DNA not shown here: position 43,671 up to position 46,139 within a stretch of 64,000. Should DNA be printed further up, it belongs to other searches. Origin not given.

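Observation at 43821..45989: GT2 glycosyltransferase fused to a PaaK/CapK-type adenylate-forming ligase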

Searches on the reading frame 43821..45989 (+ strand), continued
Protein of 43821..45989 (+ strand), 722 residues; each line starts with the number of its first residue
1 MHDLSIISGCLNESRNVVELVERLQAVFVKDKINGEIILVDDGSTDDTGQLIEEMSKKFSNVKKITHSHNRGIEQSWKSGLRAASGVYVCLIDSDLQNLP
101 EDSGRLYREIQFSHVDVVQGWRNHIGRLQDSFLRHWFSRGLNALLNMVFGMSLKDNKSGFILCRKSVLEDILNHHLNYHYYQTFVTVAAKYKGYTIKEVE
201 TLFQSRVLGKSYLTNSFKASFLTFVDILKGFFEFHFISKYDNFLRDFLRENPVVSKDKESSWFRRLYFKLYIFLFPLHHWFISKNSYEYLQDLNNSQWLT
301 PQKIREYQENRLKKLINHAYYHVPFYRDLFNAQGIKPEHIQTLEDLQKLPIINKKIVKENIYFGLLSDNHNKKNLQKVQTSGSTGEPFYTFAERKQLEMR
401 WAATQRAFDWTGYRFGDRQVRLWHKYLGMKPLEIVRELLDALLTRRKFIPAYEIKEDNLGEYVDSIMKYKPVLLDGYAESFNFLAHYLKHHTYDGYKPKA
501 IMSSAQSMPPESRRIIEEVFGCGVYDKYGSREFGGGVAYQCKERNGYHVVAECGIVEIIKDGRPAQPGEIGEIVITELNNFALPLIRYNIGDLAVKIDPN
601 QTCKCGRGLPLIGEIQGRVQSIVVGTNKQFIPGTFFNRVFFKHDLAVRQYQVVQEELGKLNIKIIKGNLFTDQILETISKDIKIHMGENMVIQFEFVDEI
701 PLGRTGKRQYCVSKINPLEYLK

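Call 77: find_encoding_contigs(protein=P0413, flank=7000, max_places=1)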
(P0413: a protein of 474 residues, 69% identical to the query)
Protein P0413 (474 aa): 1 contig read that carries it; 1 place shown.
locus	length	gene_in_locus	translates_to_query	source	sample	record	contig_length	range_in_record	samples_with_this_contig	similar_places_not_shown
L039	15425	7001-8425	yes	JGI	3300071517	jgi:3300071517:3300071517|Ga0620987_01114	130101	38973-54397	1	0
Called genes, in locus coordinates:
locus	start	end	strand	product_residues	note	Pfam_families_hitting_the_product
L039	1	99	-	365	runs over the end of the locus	PF00481:PP2C (weak), PF13672:PP2C_2, PF07228:SpoIIE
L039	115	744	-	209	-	PF12401:FhaA_N, PF16697:Yop-YscD_cpl, PF00498:FHA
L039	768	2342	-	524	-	PF00535:Glycos_transf_2, PF10111:Glyco_tranf_2_2 (faint), PF13641:Glyco_tranf_2_3, PF13632:Glyco_trans_2_3 (faint), PF00535:Glycos_transf_2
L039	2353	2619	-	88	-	-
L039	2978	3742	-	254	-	-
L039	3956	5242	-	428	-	PF03446:NAD_binding_2 (faint), PF03721:UDPG_MGDP_dh_N, PF03807:F420_oxidored (faint), PF00984:UDPG_MGDP_dh, PF03720:UDPG_MGDP_dh_C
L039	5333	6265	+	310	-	PF01073:3Beta_HSD, PF01370:Epimerase, PF02719:Polysacc_synt_2, PF04321:RmlD_sub_bind, PF16363:GDP_Man_Dehyd, PF07993:NAD_binding_4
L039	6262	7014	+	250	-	PF00535:Glycos_transf_2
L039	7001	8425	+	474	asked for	PF27533:CapK_C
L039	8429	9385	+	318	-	PF01073:3Beta_HSD, PF01370:Epimerase, PF02719:Polysacc_synt_2 (faint), PF04321:RmlD_sub_bind (faint), PF16363:GDP_Man_Dehyd, PF07993:NAD_binding_4 (weak)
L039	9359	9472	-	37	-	-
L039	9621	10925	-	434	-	PF09594:GT87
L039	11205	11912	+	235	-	-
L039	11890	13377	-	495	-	-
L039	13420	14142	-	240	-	PF00535:Glycos_transf_2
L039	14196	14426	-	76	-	-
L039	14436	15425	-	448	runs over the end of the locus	PF09594:GT87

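Call 78: find_encoding_contigs(protein=P0424, flank=7000, max_places=1)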
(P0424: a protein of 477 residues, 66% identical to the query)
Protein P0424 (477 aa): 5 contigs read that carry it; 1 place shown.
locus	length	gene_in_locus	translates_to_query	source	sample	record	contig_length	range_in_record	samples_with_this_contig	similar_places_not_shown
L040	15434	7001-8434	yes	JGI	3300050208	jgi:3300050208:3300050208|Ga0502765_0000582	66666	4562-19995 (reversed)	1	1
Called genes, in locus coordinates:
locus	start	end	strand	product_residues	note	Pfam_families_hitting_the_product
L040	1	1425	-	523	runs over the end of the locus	-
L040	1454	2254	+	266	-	PF01370:Epimerase, PF04321:RmlD_sub_bind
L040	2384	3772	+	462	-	PF09594:GT87 (weak)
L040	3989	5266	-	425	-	PF03721:UDPG_MGDP_dh_N, PF00984:UDPG_MGDP_dh, PF03720:UDPG_MGDP_dh_C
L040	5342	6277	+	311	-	PF01073:3Beta_HSD, PF01370:Epimerase, PF02719:Polysacc_synt_2, PF04321:RmlD_sub_bind, PF13460:NAD_binding_10 (weak), PF16363:GDP_Man_Dehyd, PF07993:NAD_binding_4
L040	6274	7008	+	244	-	PF00535:Glycos_transf_2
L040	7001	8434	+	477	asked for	PF27533:CapK_C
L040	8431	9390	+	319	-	PF01073:3Beta_HSD, PF01370:Epimerase, PF02719:Polysacc_synt_2 (faint), PF16363:GDP_Man_Dehyd, PF07993:NAD_binding_4 (weak), PF04321:RmlD_sub_bind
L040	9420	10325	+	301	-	PF01073:3Beta_HSD, PF01370:Epimerase, PF02719:Polysacc_synt_2 (faint), PF04321:RmlD_sub_bind, PF13460:NAD_binding_10, PF16363:GDP_Man_Dehyd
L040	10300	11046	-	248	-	PF02348:CTP_transf_3, PF12804:NTP_transf_3 (weak)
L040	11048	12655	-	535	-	PF00682:HMGL-like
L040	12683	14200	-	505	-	PF00561:Abhydrolase_1, PF08386:Abhydrolase_4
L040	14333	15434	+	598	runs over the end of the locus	PF00664:ABC_membrane, PF00005:ABC_tran, PF02463:SMC_N (weak)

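Call 79: find_encoding_contigs(protein=P0463, flank=9000, max_places=1)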
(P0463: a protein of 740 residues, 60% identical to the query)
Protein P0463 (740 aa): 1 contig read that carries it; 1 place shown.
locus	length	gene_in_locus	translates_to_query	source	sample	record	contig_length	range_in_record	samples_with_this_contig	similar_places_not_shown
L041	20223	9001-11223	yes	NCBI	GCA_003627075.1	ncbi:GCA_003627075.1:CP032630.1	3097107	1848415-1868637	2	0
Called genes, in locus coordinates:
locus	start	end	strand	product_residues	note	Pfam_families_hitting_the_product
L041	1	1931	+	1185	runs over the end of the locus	PF08310:LGFP, PF03230:Antirestrict (faint), PF08310:LGFP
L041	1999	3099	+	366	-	-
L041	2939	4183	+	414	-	PF01408:GFO_IDH_MocA, PF02894:GFO_IDH_MocA_C, PF22725:GFO_IDH_MocA_C3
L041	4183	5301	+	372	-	PF00155:Aminotran_1_2 (faint), PF01041:DegT_DnrJ_EryC1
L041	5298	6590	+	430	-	PF01210:NAD_Gly3P_dh_N (weak), PF02737:3HCDH_N, PF03446:NAD_binding_2 (weak), PF03721:UDPG_MGDP_dh_N, PF00984:UDPG_MGDP_dh, PF03720:UDPG_MGDP_dh_C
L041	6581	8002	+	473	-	PF04577:Glyco_transf_61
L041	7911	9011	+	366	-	PF00106:adh_short (faint), PF01073:3Beta_HSD, PF01370:Epimerase, PF04321:RmlD_sub_bind, PF16363:GDP_Man_Dehyd, PF07993:NAD_binding_4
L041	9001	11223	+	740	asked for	PF00535:Glycos_transf_2, PF13641:Glyco_tranf_2_3, PF27533:CapK_C (weak)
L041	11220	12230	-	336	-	PF03706:LPG_synthase_TM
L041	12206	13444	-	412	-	PF04321:RmlD_sub_bind, PF01073:3Beta_HSD, PF01370:Epimerase, PF02719:Polysacc_synt_2, PF07993:NAD_binding_4, PF13460:NAD_binding_10, PF16363:GDP_Man_Dehyd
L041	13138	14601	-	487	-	-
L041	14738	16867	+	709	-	PF00535:Glycos_transf_2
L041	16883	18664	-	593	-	PF04577:Glyco_transf_61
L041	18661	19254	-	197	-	PF25084:LbH_EIF2B (faint), PF00132:Hexapep, PF14602:Hexapep_2 (faint), PF25087:GMPPB_C (weak), PF00132:Hexapep (weak)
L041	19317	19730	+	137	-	PF05523:FdtA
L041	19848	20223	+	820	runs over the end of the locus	PF00535:Glycos_transf_2, PF10111:Glyco_tranf_2_2 (faint), PF13641:Glyco_tranf_2_3, PF13632:Glyco_trans_2_3 (weak), PF00534:Glycos_transf_1, PF13692:Glyco_trans_1_4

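Call 85: search_protein_families(library=pfam, proteins=[L021:3563-5302:+, L021:5313-6548:+, L021:7007-8773:+, L021:8980-9873:+, L021:9959-12205:+, L021:12218-13633:+, L021:13779-14354:+, L021:14396-17038:+, L021:17031-18413:+, L021:3713-5503:-], max_evalue=0.0001)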
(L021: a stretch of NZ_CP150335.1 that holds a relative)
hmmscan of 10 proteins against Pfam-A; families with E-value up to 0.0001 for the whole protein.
L021:3563-5302:+ (579 aa): 1 family
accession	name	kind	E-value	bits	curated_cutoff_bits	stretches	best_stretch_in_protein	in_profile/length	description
PF02321.23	OEP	-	2.5e-25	89.8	22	2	378-557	2-187/187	Outer membrane efflux protein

L021:5313-6548:+ (411 aa): 2 families
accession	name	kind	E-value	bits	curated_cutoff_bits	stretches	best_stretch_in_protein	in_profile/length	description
PF08757.17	CotH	-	2.2e-39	136.3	23.8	1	77-371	1-318/322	CotH kinase protein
PF13948.11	DUF4215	-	8.8e-06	26.4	27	1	381-407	21-46/47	Domain of unknown function (DUF4215)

L021:7007-8773:+ (588 aa): 1 family
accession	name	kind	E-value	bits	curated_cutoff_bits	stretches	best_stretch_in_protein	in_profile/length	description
PF17936.7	Big_6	-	4.5e-05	24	27.6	0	156-202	20-67/83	Bacterial Ig domain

L021:8980-9873:+ (297 aa): 5 families
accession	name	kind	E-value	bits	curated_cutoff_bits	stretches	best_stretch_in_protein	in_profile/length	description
PF08241.18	Methyltransf_11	-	1.7e-19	70.7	21.2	1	130-220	2-95/95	Methyltransferase domain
PF13649.12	Methyltransf_25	-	3.3e-16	60.2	27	1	130-216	3-97/97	Methyltransferase domain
PF08242.18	Methyltransf_12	-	1.2e-15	58.5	30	1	130-217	2-97/98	Methyltransferase domain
PF13489.12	Methyltransf_23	-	4.5e-14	52.9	27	1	127-271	25-156/164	Methyltransferase domain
PF13847.12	Methyltransf_31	-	8.2e-13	48.7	27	1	128-230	7-121/145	Methyltransferase domain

L021:9959-12205:+ (748 aa): 2 families
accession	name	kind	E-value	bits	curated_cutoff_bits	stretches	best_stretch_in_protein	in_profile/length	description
PF00535.33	Glycos_transf_2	-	2.9e-29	102.6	23.3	1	17-182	1-167/168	Glycosyl transferase family 2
PF13641.12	Glyco_tranf_2_3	-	8.7e-06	26.4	27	1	16-170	3-155/230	Glycosyltransferase like family 2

L021:12218-13633:+ (471 aa): 1 family
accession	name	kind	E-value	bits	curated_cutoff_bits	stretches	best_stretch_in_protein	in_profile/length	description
PF04015.17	DUF362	-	1.9e-28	100.4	24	1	214-411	71-200/200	Domain of unknown function (DUF362)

L021:13779-14354:+ (191 aa): 0 families

L021:14396-17038:+ (880 aa): 2 families
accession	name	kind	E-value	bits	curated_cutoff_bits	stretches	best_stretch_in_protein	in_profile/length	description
PF01326.24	PPDK_N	-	9.4e-76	255.6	27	1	54-349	3-316/328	Pyruvate phosphate dikinase, AMP/ATP-binding domain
PF00391.29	PEP-utilizers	-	1.2e-26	92.5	23.1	1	790-860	2-72/72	PEP-utilising enzyme, mobile domain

L021:17031-18413:+ (460 aa): 1 family
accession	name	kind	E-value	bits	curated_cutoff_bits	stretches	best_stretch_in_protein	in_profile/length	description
PF07690.21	MFS_1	-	4.7e-51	174.2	33.4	1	16-404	1-346/347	Major Facilitator Superfamily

L021:3713-5503:- (596 aa): 0 families

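Call 98: search_dna_similar(query=window:43821-45986:+, collection=plasmids, mode=protein, max_evalue=1e-15, max_rows=25)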
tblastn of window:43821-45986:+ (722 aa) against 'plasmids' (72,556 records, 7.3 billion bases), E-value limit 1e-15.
Records with a match: 26; places in all: 27; records where one place covers at least 80% of the query: 1.
Best place of each record, by identity: <60% 26.
By first word of the organism name: Vibrio 4; Methanosarcina 2; Bacillus 2; Cetobacterium 2; Roseobacter 1; Methanohalobium 1; Burkholderia 1; Deinococcus 1; Pseudoalteromonas 1; Sphingobium 1; and 10 more.
By predicted mobility (MOB-suite, as given by PLSDB): non-mobilizable 20; mobilizable 4; conjugative 2.
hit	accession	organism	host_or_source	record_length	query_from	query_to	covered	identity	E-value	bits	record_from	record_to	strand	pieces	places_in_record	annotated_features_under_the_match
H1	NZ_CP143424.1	Roseobacter litoralis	Fucus vesiculosus var. spiralis,cell ...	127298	4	715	99%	47.7%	0e+0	664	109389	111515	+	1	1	glycosyltransferase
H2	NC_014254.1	Methanohalobium evestigatum Z-7303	-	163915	274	715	61%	33.6%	1e-74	271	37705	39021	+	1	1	phenylacetate--CoA ligase family protein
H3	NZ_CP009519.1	Methanosarcina vacuolata Z-761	-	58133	283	715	60%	31.8%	4e-61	230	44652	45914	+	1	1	phenylacetate--CoA ligase family protein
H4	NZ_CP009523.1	Methanosarcina sp. Kolksee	-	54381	283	715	60%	31.8%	5e-61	230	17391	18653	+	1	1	phenylacetate--CoA ligase family protein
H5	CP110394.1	Burkholderia sp. JSH-S8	Tetrastigma hemsleyanum Diels et Gilg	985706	290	716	59%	30.7%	6e-56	215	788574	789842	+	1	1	AMP-binding protein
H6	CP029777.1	Deinococcus actinosclerus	mixed culture,wastewater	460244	287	713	59%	30.1%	1e-54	211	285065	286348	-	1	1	capsule biosynthesis protein CapK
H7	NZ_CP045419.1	Pseudoalteromonas sp. THAF3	pure culture,Surface of a polyethylene ...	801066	290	715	59%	27.3%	1e-31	140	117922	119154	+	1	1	phenylacetate--CoA ligase family protein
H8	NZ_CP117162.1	Sphingobium sp. AntQ-1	Genomic DNA,PAH-contaminated soil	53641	307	715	57%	28.4%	6e-39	163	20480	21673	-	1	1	hypothetical protein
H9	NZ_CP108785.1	Embleya sp. NBC_00888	-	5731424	255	709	63%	24.5%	3e-24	117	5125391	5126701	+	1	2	none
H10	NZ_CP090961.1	Mariluticola halotolerans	sea sediment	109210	276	715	61%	25.1%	8e-31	137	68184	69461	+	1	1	hypothetical protein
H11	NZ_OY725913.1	Bacteroides finegoldii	-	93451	297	692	55%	27.5%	3e-29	133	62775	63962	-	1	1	phenylacetate--CoA ligase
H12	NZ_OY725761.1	Parabacteroides distasonis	-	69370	306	692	54%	27.9%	2e-27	127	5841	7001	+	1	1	phenylacetate--CoA ligase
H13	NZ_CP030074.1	Streptomyces cadmiisoli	Whole organism,soil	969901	299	697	55%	27.0%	2e-28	130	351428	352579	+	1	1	AMP-binding protein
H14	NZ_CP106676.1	Bacillus cereus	cell culture,soil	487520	312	707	55%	26.1%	3e-29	132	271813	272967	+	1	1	AMP-binding protein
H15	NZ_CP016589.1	Bacillus thuringiensis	Mono isolate,Ginseng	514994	312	707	55%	26.1%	3e-29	132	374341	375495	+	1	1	AMP-binding protein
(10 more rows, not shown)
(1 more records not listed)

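Call 99: get_annotated_region(hit=H1, flank=10000)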
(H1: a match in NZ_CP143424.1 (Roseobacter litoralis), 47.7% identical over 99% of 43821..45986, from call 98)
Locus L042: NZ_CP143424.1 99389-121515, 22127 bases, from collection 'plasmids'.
description: Roseobacter litoralis strain B14 plasmid pROLI127, complete sequence
organism: Roseobacter litoralis (NCBI taxid 42443)
taxonomy: Bacteria; Pseudomonadota; Alphaproteobacteria; Rhodobacterales; Roseobacteraceae; Roseobacter; Roseobacter litoralis
host: -; source: Fucus vesiculosus var. spiralis,cell culture,tidal flat area; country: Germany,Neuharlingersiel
typing (MOB-suite, as given by PLSDB): non-mobilizable
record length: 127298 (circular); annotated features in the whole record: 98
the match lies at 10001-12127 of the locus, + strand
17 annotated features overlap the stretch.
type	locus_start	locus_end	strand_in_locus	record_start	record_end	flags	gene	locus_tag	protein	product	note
CDS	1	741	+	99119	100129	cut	-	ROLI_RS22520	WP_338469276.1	hypothetical protein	-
CDS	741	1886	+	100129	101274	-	-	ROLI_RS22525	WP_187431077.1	FAD-dependent oxidoreductase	-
CDS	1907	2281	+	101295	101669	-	-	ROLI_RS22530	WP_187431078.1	GtrA family protein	-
CDS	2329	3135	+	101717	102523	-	-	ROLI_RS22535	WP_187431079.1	glycosyltransferase family 2 protein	-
CDS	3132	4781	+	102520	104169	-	-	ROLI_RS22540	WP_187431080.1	hypothetical protein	-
CDS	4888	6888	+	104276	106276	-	-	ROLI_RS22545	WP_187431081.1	hypothetical protein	-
CDS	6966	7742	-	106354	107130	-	-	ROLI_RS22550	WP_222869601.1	class I SAM-dependent methyltransferase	-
CDS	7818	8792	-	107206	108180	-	-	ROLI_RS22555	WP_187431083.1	lysylphosphatidylglycerol synthase transmembrane domain-containing protein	-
CDS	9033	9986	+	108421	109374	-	-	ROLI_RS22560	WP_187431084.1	NAD-dependent epimerase/dehydratase family protein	-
CDS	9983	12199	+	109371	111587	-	-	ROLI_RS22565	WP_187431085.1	glycosyltransferase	-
CDS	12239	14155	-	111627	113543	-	-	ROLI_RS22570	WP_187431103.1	hypothetical protein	-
CDS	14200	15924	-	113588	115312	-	-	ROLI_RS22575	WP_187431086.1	bifunctional sulfate adenylyltransferase/adenylylsulfate kinase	-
CDS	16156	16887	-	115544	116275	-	-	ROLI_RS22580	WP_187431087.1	VPLPA-CTERM sorting domain-containing protein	-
CDS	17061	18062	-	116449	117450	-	-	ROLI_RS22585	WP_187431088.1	NAD-dependent epimerase/dehydratase family protein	-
CDS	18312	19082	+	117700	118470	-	-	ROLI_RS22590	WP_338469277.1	WecB/TagA/CpsF family glycosyltransferase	-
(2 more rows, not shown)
